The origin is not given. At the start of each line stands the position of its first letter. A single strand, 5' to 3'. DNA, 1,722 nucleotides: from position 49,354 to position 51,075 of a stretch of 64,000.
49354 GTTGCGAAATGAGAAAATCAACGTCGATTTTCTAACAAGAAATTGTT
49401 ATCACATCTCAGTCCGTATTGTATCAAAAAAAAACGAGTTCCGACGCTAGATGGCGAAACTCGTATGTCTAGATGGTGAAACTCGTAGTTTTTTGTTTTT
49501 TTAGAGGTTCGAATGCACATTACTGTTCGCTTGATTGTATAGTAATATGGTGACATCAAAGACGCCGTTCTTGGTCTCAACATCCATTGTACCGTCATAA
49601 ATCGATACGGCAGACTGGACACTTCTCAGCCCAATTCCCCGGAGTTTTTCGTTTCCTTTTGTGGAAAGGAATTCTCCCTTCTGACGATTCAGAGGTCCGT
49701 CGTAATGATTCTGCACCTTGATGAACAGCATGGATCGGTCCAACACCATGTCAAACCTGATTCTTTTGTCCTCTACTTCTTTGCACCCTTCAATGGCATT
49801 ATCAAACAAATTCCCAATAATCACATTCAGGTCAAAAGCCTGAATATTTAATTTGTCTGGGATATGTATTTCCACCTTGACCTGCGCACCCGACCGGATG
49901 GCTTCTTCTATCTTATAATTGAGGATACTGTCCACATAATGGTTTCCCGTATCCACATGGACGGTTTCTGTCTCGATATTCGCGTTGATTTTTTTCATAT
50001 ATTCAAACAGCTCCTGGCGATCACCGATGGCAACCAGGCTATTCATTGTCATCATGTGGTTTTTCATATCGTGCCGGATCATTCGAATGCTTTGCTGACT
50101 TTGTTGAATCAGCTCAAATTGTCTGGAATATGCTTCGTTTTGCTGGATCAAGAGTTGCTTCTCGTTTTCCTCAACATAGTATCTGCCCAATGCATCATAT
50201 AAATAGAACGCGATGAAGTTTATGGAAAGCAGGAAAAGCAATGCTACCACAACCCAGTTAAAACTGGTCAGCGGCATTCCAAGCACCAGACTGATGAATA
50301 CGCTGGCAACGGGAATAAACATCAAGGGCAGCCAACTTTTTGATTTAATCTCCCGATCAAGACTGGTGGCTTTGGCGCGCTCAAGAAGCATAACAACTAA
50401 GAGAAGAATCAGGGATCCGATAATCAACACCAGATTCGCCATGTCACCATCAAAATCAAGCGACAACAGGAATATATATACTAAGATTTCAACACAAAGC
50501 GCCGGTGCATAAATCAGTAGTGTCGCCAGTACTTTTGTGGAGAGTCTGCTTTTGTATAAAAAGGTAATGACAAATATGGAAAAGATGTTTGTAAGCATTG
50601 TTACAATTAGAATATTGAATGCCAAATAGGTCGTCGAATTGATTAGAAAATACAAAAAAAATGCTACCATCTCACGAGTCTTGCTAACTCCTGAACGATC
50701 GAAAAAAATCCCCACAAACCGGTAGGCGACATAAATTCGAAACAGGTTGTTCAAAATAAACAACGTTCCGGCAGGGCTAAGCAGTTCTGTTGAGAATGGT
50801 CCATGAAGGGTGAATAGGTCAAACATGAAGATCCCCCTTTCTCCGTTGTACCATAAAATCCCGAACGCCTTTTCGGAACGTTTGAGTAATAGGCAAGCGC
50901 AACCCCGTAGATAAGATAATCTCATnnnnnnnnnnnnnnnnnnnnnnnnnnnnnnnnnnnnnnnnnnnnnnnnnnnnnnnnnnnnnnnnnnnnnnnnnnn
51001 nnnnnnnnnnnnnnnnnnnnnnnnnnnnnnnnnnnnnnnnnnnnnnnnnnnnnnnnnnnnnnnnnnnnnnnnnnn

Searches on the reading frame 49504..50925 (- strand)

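Call 48: search_protein_families(library=ncbifam, proteins=[window:49504-50925:-], max_evalue=0.00001)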
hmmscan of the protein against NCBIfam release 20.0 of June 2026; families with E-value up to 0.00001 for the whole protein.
window:49504-50925:- (474 aa): 2 families
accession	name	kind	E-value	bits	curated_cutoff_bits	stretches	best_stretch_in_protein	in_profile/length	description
NF008298.1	PRK11086.1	subfamily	4.6e-15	55.1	520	1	274-456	327-516/529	DcuS/MalK family sensor histidine kinase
NF038334.1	malate_HK_MalK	exception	9.2e-09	34.5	800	1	276-451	329-511/533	malate sensor histidine kinase MalK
